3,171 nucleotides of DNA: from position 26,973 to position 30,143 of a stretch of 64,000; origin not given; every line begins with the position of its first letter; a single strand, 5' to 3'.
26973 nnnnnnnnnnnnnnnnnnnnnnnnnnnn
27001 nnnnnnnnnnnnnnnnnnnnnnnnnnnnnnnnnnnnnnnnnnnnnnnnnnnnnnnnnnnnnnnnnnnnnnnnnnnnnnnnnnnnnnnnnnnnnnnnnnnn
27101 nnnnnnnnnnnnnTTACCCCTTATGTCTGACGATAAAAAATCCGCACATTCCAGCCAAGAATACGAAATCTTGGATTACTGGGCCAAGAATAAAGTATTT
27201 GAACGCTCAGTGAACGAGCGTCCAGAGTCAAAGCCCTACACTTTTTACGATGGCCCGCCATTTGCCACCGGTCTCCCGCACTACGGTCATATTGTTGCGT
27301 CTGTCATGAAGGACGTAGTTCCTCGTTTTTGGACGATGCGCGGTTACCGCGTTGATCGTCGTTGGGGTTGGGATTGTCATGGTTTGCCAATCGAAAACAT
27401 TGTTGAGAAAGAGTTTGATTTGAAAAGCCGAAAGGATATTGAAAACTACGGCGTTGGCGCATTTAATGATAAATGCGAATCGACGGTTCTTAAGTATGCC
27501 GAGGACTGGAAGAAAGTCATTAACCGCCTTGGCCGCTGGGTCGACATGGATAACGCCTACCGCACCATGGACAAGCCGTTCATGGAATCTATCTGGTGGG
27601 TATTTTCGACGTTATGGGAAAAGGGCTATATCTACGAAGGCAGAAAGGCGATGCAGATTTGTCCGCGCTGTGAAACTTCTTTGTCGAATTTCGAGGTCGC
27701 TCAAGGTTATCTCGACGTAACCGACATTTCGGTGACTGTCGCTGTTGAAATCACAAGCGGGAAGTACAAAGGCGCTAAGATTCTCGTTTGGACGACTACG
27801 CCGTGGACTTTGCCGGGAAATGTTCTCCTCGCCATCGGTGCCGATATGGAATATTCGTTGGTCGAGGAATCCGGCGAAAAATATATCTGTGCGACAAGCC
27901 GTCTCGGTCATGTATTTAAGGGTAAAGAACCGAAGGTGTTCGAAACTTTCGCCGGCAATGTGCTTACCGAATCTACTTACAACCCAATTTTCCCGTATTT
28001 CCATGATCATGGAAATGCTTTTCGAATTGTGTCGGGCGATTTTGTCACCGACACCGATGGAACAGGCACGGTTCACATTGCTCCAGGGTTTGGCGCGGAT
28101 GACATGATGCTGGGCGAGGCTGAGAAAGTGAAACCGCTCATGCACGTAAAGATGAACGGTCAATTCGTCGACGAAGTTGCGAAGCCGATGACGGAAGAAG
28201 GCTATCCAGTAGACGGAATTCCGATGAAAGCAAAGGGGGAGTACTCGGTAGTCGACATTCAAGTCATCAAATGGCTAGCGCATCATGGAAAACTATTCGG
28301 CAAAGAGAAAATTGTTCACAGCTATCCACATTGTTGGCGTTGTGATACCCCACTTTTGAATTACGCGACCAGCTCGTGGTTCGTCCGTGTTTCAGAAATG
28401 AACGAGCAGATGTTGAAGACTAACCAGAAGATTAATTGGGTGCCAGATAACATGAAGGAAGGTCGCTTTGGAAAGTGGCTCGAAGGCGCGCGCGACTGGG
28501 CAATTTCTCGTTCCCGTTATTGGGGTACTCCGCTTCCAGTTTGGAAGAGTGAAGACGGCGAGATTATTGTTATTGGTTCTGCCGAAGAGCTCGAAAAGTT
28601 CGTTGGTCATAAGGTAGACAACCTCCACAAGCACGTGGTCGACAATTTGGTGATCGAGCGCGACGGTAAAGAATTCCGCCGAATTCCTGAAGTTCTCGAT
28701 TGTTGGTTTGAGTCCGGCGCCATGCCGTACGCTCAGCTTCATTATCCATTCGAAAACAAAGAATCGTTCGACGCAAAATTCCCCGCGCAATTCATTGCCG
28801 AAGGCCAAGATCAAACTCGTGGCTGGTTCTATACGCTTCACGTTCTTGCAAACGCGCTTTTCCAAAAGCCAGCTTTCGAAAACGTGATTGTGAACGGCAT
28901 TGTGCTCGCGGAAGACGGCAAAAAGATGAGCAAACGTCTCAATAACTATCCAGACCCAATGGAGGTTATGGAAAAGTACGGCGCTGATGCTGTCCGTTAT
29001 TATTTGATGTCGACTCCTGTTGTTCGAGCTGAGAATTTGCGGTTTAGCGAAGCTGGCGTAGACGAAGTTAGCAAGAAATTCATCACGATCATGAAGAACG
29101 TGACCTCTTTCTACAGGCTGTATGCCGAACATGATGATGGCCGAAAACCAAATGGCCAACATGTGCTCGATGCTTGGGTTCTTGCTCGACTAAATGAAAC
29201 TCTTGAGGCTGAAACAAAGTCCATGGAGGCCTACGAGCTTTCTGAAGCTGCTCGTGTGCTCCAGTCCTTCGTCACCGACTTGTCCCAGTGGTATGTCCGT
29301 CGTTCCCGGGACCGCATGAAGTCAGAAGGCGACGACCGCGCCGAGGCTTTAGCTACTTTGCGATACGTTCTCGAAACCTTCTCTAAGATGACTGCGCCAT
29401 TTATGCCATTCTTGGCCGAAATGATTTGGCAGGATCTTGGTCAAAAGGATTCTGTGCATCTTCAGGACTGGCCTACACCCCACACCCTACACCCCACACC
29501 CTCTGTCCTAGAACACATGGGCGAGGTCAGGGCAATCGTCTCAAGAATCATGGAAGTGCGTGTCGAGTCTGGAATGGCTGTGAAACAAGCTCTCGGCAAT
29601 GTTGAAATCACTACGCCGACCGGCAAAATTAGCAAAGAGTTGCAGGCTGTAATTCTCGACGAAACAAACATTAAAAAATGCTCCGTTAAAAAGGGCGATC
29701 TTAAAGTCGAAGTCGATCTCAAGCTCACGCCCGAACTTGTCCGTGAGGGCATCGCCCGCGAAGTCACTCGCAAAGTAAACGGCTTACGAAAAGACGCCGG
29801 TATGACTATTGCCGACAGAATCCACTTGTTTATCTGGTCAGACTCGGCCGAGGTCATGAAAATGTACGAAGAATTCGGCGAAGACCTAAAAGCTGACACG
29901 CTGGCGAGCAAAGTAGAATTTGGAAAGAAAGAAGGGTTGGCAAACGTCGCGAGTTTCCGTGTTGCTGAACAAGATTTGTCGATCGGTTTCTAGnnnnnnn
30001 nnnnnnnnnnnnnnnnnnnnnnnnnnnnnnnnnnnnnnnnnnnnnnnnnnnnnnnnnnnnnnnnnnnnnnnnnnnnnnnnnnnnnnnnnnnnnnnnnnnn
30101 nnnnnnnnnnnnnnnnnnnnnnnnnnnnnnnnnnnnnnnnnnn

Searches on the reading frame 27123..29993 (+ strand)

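Call 10: search_protein_families(library=pfam, proteins=[window:27123-29993:+], max_evalue=0.001)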
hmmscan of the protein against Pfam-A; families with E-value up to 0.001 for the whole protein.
window:27123-29993:+ (956 aa): 5 families
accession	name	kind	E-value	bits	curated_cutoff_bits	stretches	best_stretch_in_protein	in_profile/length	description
PF00133.28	tRNA-synt_1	-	2.5e-142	474.9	22.7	1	16-639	2-413/414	tRNA synthetases class I (I, L, M and V)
PF08264.19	Anticodon_1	-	2e-34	119.1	25.1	1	683-823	1-143/148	Anticodon-binding domain of tRNA ligase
PF19302.4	DUF5915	-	5.9e-21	75.3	27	1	828-953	67-189/195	Domain of unknown function (DUF5915)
PF09334.17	tRNA-synt_1g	-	9.5e-20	71.1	20.1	2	46-192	8-135/391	tRNA synthetases class I (M)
PF01406.26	tRNA-synt_1e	-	4.6e-05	23.4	27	0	577-647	230-297/301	tRNA synthetases class I (C) catalytic domain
